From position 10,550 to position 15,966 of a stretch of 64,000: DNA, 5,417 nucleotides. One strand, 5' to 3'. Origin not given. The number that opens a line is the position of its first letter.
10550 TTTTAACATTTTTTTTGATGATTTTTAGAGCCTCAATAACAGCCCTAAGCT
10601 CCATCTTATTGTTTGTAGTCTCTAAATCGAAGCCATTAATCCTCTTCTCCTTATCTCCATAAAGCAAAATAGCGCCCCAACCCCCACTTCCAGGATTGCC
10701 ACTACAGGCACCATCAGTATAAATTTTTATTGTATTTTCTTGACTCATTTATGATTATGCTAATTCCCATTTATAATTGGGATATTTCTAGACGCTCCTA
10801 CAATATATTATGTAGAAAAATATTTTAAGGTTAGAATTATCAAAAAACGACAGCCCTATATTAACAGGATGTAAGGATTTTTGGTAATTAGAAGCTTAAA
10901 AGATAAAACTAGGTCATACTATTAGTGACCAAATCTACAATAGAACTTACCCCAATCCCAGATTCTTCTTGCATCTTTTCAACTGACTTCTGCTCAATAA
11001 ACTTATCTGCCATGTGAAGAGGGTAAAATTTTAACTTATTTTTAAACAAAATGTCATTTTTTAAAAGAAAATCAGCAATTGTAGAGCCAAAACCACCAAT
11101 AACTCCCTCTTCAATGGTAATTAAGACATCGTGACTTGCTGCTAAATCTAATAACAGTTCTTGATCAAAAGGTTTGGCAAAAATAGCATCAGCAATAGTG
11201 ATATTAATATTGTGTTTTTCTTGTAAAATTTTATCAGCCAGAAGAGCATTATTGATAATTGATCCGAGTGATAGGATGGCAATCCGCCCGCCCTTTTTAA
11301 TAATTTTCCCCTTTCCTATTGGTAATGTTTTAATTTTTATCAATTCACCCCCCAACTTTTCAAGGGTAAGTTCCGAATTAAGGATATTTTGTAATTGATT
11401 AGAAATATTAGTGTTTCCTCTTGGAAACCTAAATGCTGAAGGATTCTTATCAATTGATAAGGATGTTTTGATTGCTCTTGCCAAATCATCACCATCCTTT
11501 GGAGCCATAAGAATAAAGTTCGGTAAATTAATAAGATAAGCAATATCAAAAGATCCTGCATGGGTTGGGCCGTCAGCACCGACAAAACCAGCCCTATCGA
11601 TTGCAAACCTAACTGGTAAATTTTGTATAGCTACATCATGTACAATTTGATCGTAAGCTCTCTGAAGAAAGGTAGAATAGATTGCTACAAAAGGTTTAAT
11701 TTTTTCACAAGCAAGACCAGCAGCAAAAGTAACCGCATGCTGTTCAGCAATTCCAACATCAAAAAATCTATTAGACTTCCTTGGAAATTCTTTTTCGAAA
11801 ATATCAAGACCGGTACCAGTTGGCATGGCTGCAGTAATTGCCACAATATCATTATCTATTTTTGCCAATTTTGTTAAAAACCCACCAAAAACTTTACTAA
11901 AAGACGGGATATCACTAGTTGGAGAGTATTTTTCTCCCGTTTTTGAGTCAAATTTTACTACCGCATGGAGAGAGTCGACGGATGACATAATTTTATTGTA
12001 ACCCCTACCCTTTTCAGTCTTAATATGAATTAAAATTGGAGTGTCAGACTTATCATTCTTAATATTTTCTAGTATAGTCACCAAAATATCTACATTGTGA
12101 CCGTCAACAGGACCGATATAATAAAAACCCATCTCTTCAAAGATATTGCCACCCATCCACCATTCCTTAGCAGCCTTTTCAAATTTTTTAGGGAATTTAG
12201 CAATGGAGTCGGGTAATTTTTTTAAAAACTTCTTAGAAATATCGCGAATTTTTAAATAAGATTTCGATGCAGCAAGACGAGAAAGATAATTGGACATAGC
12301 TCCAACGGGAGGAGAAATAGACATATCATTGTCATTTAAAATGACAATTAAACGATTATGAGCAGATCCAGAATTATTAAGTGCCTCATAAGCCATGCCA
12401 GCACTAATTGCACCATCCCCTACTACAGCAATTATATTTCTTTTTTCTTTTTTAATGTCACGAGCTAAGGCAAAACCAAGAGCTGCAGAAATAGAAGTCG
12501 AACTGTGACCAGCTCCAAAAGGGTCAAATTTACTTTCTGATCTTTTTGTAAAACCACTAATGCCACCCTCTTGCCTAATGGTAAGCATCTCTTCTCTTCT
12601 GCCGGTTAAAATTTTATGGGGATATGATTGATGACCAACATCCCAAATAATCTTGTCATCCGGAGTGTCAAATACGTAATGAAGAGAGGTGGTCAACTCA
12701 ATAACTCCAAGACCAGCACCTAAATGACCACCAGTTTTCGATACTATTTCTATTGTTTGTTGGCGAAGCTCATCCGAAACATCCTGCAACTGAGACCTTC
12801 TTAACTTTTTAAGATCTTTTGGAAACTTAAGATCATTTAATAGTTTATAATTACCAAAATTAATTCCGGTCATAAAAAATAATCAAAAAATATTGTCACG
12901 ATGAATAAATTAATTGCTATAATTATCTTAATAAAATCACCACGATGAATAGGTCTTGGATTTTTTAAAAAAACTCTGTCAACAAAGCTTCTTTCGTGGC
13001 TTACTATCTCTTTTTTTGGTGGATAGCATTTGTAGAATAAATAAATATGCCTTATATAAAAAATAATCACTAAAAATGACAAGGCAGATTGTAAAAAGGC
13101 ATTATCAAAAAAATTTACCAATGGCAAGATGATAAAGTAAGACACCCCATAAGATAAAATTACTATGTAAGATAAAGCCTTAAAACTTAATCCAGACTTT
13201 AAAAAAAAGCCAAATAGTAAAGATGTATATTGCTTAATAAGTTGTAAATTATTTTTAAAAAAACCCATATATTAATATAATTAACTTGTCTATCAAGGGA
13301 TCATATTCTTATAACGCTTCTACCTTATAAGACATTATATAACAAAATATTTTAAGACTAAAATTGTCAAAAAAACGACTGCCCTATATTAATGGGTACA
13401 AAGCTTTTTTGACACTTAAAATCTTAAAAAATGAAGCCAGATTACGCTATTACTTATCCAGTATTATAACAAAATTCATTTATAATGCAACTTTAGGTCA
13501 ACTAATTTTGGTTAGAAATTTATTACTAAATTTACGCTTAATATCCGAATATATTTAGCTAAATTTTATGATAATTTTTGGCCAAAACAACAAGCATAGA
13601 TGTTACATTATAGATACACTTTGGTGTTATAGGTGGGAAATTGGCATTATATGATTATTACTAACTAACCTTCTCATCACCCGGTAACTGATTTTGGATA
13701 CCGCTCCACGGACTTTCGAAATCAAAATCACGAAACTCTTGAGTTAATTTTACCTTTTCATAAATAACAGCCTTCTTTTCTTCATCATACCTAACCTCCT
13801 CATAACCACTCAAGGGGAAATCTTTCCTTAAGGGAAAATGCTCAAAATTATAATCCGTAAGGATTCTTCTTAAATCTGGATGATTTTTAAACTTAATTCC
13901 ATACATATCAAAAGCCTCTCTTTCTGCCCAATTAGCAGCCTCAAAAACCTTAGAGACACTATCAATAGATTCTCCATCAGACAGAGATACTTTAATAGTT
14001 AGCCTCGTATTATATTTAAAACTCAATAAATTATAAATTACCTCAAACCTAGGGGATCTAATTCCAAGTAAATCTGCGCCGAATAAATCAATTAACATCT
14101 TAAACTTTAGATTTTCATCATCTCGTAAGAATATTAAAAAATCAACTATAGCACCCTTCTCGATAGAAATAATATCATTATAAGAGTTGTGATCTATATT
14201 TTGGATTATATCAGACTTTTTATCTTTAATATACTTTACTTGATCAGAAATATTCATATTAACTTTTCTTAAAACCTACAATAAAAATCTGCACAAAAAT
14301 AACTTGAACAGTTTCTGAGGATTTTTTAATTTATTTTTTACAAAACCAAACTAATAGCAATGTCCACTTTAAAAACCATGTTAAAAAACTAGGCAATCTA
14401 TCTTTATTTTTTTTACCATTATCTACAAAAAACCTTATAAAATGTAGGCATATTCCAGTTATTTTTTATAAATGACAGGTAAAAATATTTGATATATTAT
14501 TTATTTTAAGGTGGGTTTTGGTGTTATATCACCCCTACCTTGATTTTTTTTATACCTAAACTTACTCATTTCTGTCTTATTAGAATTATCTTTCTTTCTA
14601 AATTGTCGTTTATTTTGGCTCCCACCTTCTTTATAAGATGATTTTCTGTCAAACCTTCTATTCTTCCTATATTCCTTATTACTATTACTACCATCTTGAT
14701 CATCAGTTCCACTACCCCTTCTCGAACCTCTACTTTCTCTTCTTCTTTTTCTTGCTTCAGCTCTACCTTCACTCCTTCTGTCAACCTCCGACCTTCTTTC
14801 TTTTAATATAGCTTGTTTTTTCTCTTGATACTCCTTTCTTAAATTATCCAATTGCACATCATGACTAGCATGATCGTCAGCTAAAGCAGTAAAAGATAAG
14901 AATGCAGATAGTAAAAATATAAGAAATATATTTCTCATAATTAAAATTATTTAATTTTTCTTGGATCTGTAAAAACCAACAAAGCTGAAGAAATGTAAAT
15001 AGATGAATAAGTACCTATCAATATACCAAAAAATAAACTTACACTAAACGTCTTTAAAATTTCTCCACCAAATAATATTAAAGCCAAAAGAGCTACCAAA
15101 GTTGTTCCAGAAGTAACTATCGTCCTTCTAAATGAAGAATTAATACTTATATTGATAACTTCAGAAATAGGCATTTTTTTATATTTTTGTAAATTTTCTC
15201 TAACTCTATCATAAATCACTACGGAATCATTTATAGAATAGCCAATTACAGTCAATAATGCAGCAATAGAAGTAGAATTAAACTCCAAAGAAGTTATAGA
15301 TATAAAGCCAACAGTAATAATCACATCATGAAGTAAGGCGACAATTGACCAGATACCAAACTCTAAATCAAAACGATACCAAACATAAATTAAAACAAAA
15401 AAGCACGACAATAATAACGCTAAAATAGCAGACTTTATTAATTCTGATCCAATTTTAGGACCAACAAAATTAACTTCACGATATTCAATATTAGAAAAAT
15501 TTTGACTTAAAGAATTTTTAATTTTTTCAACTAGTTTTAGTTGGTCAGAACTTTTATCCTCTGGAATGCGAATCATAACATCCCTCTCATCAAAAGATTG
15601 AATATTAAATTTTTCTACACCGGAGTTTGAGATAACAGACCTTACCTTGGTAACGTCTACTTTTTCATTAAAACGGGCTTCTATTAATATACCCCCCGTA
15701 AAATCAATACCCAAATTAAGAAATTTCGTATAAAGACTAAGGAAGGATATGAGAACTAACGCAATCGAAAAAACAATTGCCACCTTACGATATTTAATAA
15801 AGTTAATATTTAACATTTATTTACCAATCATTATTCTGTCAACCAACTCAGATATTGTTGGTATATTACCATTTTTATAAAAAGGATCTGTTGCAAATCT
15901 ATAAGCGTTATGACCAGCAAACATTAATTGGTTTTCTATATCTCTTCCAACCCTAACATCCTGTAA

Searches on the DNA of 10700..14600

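Call 88: search_rna_families(source=window, start=10700, end=14600, threshold=evalue, max_evalue=1)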
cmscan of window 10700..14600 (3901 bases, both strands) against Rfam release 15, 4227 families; matches with E-value up to 1: 0.
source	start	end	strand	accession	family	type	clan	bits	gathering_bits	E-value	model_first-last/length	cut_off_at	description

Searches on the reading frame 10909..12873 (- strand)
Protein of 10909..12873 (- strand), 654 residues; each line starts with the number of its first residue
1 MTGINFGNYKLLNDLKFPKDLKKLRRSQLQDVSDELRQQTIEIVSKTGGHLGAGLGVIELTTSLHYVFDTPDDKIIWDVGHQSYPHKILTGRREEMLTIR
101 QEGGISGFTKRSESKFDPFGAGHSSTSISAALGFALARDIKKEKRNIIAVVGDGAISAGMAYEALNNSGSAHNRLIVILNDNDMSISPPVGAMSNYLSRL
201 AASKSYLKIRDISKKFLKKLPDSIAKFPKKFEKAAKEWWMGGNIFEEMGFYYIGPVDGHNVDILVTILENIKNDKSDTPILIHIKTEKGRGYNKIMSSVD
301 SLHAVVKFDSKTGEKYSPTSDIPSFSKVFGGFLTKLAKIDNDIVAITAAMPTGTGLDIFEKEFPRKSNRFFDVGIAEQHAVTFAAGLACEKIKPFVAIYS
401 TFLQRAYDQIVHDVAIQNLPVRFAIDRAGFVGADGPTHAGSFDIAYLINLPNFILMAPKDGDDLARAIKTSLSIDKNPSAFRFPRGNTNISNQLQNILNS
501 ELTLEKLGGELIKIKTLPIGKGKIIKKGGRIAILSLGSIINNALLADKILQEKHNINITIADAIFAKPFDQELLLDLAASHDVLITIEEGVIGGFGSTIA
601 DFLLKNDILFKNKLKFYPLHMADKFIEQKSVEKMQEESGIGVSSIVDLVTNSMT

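Call 15: search_protein_families(library=pfam, proteins=[window:10909-12873:-])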
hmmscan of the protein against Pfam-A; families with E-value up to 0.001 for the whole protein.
window:10909-12873:- (654 aa): 6 families
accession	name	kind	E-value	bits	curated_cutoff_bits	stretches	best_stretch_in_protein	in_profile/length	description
PF13292.11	DXP_synthase_N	-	1.3e-117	392.4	21.2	1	12-286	1-274/274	1-deoxy-D-xylulose-5-phosphate synthase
PF02779.29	Transket_pyr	-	2.2e-45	154.9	27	1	324-489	4-173/174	Transketolase, pyrimidine binding domain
PF02780.25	Transketolase_C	-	1.5e-18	67.3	25.9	1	520-645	1-124/124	Transketolase, C-terminal domain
PF00676.26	E1_dh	-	2e-06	27.4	22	1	122-190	101-169/300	Dehydrogenase E1 component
PF00456.26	Transketolase_N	-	0.00033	20.2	22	0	133-188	128-189/334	Transketolase, thiamine diphosphate binding domain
PF02775.26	TPP_enzyme_C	-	0.00056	20.2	21.9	0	116-183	22-83/151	Thiamine pyrophosphate enzyme, C-terminal TPP binding domain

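Call 30: find_homologous_proteins(query=window:10909-12873:-, max_evalue=1e-100)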
Query window:10909-12873:- (654 aa): 8000 proteins with E <= 1e-100 among 8000 candidates; the best 120 are listed.
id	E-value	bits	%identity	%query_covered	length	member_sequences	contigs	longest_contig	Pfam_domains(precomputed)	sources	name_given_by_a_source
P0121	0.0e+0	1446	100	100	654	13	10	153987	PF13292.12,PF00676.26,PF02780.26,PF02779.30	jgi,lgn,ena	-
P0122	0.0e+0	1212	84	98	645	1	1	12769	PF02775.27,PF13292.12,PF00676.26,PF02780.26,PF02779.30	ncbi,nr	ncbi:1-deoxy-D-xylulose-5-phosphate synthase [Rickettsiales bacterium]|nr:1-deoxy-D-xylulose-5-phosp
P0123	0.0e+0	1211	84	98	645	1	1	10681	PF02775.27,PF13292.12,PF00676.26,PF02780.26,PF02779.30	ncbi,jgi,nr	ncbi:1-deoxy-D-xylulose-5-phosphate synthase [Rickettsiales bacterium]|nr:1-deoxy-D-xylulose-5-phosp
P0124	0.0e+0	1202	82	100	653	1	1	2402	PF13292.12,PF00676.26,PF02780.26,PF02779.30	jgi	-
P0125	0.0e+0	1201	82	100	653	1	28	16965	PF13292.12,PF00676.26,PF02780.26,PF02779.30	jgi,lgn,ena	jgi:1-deoxy-D-xylulose-5-phosphate synthase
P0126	0.0e+0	1199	82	100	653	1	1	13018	PF13292.12,PF00676.26,PF02780.26,PF02779.30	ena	-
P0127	0.0e+0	1197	82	100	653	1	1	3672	PF13292.12,PF00676.26,PF02780.26,PF02779.30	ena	-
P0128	0.0e+0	1197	82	100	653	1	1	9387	PF13292.12,PF00676.26,PF02780.26,PF02779.30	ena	-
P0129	0.0e+0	1196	83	99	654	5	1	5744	PF02775.27,PF13292.12,PF00676.26,PF02780.26,PF02779.30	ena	-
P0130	0.0e+0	1193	82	100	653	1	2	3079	PF13292.12,PF00676.26,PF02780.26,PF02779.30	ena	-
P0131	0.0e+0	1180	82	98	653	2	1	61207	PF02775.27,PF13292.12,PF00676.26,PF02780.26,PF02779.30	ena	-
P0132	0.0e+0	1176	82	98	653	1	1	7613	PF02775.27,PF13292.12,PF00676.26,PF02780.26,PF02779.30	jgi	jgi:1-deoxy-D-xylulose-5-phosphate synthase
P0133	0.0e+0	1160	80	98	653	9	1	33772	PF02775.27,PF13292.12,PF00676.26,PF02780.26,PF02779.30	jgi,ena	-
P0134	0.0e+0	1128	78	98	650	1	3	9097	PF13292.12,PF00676.26,PF02780.26,PF02779.30,PF00456.27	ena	-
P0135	0.0e+0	1047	83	85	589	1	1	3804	PF13292.12,PF00676.26,PF02779.30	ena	-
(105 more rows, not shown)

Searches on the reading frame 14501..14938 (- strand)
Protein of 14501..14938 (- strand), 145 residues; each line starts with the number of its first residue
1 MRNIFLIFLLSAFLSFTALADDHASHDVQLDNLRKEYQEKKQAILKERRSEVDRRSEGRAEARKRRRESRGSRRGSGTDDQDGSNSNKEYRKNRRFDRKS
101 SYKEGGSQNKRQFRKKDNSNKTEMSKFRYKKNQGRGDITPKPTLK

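Call 15: search_protein_families(library=pfam, proteins=[window:14501-14938:-])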
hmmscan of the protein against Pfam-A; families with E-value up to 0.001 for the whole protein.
window:14501-14938:- (145 aa): 0 families

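Call 61: find_homologous_proteins(query=window:14501-14938:-, max_evalue=0.001)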
Query window:14501-14938:- (145 aa): 1 proteins with E <= 0.001 among 30 candidates.
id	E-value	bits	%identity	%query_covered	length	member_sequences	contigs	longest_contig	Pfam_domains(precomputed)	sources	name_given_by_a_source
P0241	2.3e-82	292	97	100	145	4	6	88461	-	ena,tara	tara:strand:+ start:271 stop:708 length:438 start_codon:yes stop_codon:yes gene_type:complete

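Call 63: find_encoding_contigs(protein=P0241, flank=3000, max_places=4)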
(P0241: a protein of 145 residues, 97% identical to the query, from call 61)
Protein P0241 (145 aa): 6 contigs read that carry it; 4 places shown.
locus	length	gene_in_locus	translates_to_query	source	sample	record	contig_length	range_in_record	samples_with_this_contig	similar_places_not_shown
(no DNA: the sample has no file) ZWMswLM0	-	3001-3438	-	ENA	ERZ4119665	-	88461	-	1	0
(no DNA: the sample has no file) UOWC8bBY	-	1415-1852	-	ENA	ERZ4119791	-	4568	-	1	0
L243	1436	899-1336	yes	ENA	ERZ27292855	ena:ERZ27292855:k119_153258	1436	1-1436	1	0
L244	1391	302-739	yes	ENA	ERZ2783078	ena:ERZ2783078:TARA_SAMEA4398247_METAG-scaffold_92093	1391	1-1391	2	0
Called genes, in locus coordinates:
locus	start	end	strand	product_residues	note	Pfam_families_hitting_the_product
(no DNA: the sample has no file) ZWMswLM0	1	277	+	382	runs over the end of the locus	PF00438:S-AdoMet_synt_N, PF02772:S-AdoMet_synt_M, PF02773:S-AdoMet_synt_C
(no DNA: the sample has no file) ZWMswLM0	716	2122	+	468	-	PF03060:NMO (weak)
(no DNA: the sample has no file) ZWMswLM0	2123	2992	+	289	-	PF07549:Sec_GG (weak), PF02355:SecD_SecF_C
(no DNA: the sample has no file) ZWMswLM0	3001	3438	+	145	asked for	-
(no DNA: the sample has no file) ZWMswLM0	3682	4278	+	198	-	PF00329:Complex1_30kDa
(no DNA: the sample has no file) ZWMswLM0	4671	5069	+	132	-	-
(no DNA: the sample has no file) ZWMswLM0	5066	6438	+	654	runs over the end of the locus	PF13292:DXP_synthase_N, PF00676:E1_dh (weak), PF02779:Transket_pyr, PF02780:Transketolase_C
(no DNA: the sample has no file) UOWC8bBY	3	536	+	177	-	?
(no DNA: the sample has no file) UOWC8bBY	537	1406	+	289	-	PF07549:Sec_GG (weak), PF02355:SecD_SecF_C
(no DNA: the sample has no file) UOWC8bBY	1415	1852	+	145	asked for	-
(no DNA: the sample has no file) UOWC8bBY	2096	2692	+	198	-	PF00329:Complex1_30kDa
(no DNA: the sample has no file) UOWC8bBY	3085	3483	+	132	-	-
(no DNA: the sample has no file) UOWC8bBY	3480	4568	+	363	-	?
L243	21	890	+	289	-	PF07549:Sec_GG (weak), PF02355:SecD_SecF_C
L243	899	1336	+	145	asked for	-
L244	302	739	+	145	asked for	-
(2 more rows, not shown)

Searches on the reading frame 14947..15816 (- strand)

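Call 15: search_protein_families(library=pfam, proteins=[window:14947-15816:-])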
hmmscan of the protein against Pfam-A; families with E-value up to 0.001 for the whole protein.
window:14947-15816:- (289 aa): 4 families
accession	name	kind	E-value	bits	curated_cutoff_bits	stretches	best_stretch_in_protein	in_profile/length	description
PF02355.23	SecD_SecF_C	-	5.1e-68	228.7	20.5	1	99-282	2-185/189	Protein export membrane protein SecD/SecF, C-terminal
PF07549.19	Sec_GG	-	2.3e-06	27.4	20.3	1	33-52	8-27/28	SecD/SecF GG Motif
PF00873.25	ACR_tran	-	7.8e-05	21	28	1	96-278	303-484/1021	AcrB/AcrD/AcrF family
PF23409.1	Beta-prop_EML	-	0.0007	19.6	88.2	1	155-241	45-133/267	Echinoderm microtubule-associated protein first beta-propeller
